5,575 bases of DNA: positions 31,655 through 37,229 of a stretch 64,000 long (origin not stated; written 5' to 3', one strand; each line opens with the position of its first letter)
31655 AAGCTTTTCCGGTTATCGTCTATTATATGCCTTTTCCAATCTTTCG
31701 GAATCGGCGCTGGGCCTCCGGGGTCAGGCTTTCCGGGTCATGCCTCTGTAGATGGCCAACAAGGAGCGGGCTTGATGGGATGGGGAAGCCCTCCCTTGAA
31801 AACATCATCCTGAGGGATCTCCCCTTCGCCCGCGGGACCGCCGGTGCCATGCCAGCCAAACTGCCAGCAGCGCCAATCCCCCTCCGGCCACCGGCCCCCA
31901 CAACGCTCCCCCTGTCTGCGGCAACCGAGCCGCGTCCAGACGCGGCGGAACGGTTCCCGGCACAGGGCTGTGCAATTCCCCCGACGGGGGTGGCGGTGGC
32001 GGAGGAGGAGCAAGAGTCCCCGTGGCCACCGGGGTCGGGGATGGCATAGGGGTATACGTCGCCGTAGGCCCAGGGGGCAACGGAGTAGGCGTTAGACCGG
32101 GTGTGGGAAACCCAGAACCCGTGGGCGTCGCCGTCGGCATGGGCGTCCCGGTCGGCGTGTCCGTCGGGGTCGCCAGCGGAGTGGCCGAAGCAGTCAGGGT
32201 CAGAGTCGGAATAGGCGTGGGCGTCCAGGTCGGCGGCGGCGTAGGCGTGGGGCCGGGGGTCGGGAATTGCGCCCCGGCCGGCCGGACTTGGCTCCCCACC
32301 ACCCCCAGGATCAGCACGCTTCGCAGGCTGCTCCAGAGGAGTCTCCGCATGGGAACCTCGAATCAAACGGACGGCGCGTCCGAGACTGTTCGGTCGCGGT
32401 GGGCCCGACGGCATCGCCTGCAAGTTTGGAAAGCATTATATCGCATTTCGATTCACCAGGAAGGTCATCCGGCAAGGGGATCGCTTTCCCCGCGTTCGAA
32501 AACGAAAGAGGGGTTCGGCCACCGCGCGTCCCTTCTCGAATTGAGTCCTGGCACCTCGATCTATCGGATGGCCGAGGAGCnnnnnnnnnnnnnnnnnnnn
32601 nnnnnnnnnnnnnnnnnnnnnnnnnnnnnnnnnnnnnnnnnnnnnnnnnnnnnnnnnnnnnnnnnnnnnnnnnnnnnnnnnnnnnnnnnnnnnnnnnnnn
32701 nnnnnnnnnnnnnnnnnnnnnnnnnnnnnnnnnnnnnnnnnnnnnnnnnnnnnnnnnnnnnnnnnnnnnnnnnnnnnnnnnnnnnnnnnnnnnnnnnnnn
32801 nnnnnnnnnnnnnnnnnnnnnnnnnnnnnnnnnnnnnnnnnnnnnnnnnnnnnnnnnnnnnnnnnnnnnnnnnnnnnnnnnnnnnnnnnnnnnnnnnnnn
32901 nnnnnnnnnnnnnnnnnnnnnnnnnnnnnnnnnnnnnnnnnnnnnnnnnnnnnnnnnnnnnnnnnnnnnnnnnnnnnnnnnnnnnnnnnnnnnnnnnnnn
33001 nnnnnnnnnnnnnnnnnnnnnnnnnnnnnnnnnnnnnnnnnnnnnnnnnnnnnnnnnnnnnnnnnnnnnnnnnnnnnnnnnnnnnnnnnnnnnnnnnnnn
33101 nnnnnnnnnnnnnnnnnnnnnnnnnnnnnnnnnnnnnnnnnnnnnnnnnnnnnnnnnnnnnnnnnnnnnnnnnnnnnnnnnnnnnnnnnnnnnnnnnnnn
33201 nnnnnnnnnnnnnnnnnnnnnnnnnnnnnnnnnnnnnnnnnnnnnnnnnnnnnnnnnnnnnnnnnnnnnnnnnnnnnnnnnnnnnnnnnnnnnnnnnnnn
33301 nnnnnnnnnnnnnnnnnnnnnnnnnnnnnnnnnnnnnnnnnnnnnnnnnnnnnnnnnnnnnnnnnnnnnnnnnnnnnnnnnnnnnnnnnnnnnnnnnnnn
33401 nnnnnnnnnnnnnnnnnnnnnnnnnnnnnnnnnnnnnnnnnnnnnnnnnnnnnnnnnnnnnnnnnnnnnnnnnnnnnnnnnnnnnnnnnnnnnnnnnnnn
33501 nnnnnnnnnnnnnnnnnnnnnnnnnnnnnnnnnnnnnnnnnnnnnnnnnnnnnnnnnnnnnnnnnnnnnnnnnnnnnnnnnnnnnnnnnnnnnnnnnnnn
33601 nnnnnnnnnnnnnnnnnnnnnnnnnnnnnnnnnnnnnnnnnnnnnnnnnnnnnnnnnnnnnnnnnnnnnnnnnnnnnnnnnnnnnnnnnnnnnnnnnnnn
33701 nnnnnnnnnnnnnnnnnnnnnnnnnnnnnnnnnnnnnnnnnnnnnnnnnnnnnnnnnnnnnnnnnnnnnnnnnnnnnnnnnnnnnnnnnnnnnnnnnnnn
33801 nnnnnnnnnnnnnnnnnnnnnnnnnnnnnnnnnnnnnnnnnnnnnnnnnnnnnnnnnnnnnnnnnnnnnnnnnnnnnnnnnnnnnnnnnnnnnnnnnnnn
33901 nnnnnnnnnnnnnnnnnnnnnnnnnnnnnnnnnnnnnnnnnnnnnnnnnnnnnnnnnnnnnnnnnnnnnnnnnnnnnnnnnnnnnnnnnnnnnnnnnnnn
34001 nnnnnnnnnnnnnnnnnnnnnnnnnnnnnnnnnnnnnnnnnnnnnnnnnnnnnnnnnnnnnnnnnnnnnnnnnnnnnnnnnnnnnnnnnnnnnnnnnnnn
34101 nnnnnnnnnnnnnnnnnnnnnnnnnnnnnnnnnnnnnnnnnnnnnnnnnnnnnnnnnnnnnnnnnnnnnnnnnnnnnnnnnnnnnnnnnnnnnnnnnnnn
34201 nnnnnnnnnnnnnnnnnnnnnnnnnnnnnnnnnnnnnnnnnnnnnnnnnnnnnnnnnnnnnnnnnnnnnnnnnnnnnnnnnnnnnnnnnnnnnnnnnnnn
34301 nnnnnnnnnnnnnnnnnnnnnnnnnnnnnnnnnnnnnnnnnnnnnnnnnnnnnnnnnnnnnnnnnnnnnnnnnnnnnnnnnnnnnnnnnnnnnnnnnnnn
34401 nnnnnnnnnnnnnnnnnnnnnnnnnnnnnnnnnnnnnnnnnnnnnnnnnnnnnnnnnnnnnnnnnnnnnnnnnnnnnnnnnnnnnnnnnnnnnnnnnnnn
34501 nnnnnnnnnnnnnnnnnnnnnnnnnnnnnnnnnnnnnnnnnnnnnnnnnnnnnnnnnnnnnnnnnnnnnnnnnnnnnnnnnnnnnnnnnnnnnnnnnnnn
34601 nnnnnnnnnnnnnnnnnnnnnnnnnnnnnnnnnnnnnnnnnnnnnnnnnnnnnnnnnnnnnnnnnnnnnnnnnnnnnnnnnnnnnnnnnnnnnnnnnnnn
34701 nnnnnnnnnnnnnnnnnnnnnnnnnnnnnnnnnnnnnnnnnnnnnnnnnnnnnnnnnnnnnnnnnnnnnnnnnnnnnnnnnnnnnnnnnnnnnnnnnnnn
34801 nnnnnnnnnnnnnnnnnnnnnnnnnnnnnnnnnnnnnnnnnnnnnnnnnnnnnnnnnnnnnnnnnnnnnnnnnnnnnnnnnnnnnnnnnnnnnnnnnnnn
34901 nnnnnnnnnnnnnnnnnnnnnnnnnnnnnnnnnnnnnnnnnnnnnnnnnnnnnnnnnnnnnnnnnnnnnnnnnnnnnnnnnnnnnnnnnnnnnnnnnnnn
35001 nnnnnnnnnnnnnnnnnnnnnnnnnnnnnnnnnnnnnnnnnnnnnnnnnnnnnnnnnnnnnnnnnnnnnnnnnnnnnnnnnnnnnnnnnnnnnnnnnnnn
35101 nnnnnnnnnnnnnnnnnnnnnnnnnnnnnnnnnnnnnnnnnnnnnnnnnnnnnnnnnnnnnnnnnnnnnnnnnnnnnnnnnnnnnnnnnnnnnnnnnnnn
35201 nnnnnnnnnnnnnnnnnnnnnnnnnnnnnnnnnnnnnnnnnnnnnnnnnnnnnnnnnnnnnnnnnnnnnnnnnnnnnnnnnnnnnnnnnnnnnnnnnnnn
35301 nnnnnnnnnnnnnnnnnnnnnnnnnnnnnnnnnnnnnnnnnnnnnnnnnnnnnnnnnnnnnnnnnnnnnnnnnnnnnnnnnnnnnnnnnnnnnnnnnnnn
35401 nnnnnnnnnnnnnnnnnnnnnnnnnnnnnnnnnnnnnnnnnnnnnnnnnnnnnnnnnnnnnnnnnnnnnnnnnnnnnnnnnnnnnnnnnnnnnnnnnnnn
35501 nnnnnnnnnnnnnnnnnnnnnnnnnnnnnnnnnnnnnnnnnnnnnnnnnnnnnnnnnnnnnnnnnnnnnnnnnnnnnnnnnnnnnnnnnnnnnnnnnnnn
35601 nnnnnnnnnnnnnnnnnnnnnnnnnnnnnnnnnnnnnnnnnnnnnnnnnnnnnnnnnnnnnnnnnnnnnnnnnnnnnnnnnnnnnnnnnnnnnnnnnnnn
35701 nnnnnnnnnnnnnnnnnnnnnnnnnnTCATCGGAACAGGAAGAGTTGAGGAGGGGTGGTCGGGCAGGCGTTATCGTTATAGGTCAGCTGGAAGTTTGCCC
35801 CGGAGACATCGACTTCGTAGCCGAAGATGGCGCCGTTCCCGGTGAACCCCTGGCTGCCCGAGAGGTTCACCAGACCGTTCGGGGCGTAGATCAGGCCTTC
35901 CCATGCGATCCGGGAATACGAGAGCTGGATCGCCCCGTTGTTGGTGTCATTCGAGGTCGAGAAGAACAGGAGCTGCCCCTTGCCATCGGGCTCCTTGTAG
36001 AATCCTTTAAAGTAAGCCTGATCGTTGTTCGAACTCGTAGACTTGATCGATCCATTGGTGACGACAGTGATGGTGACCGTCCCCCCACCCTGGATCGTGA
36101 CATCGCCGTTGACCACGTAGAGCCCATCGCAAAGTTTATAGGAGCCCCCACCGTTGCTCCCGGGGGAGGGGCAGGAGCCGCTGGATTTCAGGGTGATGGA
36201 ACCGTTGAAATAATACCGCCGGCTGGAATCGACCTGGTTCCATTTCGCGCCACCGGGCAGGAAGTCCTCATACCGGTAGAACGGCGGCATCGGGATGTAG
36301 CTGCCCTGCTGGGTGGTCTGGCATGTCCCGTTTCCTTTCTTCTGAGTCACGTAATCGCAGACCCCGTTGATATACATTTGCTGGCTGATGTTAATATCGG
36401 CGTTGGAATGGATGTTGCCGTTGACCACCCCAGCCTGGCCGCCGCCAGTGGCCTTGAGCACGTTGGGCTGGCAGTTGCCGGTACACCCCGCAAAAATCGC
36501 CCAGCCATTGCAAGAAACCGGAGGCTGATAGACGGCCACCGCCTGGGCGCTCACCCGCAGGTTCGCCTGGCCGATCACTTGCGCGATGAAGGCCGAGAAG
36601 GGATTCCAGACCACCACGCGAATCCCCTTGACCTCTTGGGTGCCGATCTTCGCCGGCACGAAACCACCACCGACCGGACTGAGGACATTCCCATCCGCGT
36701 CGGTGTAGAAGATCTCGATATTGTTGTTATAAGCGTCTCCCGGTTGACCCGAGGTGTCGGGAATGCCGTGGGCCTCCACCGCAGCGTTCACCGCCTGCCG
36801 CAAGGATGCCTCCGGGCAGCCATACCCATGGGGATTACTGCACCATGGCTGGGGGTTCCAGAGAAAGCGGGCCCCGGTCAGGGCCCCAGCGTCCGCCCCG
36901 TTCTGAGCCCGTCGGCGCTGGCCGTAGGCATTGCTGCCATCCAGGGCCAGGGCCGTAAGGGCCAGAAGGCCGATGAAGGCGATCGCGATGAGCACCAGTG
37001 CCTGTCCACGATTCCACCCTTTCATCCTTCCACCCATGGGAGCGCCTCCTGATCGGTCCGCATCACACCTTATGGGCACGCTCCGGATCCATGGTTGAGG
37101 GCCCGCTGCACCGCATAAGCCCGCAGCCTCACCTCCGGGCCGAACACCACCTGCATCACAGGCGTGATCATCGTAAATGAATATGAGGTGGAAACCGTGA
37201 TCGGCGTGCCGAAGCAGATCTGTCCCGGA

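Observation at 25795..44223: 18-kb Tad (type IVc) pilus locus with a non-canonical accessory gene set and no visible Flp pilin, prepilin peptidase or secretin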

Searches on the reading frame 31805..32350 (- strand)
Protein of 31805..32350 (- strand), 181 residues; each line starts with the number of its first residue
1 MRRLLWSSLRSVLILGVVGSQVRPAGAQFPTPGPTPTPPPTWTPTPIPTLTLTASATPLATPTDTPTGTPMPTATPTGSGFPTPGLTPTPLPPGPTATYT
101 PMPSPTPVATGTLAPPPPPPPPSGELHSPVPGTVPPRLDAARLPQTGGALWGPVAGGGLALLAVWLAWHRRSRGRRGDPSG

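Call 29: search_protein_families(library=ncbifam, proteins=[window:31805-32350:-], max_evalue=0.01)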
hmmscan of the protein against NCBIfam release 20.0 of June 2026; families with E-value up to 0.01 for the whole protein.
window:31805-32350:- (181 aa): 1 family
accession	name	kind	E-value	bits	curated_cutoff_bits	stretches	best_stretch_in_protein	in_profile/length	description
TIGR01167.1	LPXTG_anchor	domain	0.0043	17.6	15.9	1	143-171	2-32/34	LPXTG cell wall anchor domain-containing protein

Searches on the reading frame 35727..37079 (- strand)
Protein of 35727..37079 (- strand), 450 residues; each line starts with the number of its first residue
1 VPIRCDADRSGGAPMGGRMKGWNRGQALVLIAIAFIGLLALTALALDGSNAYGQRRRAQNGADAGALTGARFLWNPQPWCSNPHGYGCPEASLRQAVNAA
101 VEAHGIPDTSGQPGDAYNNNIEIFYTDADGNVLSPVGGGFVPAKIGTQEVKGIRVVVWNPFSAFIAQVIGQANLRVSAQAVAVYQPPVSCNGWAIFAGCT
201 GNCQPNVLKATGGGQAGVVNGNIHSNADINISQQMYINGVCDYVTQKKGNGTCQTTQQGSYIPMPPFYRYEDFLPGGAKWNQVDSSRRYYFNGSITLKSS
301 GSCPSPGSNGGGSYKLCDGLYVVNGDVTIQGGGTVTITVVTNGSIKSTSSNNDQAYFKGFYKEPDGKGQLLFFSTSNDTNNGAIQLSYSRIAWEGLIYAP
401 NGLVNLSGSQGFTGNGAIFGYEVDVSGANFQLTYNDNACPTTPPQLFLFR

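Call 3: search_protein_families(library=pfam, proteins=[window:35727-37079:-], max_evalue=0.01)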
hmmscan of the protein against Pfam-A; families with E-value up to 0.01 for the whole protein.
window:35727-37079:- (450 aa): 2 families
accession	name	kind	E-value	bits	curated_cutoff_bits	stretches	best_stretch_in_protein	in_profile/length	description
PF13400.11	Tad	-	3e-09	37.5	22.3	1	25-71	1-46/47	Putative Flp pilus-assembly TadE/G-like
PF23981.1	DUF7305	-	5e-05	23.7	27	1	318-436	77-180/185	Domain of unknown function (DUF7305)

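Call 29: search_protein_families(library=ncbifam, proteins=[window:35727-37079:-], max_evalue=0.01)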
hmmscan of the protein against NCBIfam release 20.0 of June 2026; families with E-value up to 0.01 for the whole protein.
window:35727-37079:- (450 aa): 1 family
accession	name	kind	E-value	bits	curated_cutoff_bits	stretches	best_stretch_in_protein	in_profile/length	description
TIGR03816.1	tadE_like_DECH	hypoth_equivalog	1.1e-05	25.6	50.95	1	24-80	2-59/109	Rv3654c family TadE-like protein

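Call 55: search_solved_structures(query=window:35727-37037:-, max_evalue=1)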
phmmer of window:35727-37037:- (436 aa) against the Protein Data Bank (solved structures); distinct sequences matched with E-value up to 1: 1.
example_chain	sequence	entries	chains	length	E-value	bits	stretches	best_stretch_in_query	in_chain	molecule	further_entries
9hij_A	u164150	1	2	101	0.043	15.9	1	254-304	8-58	Monellin chain A,Monellin chain B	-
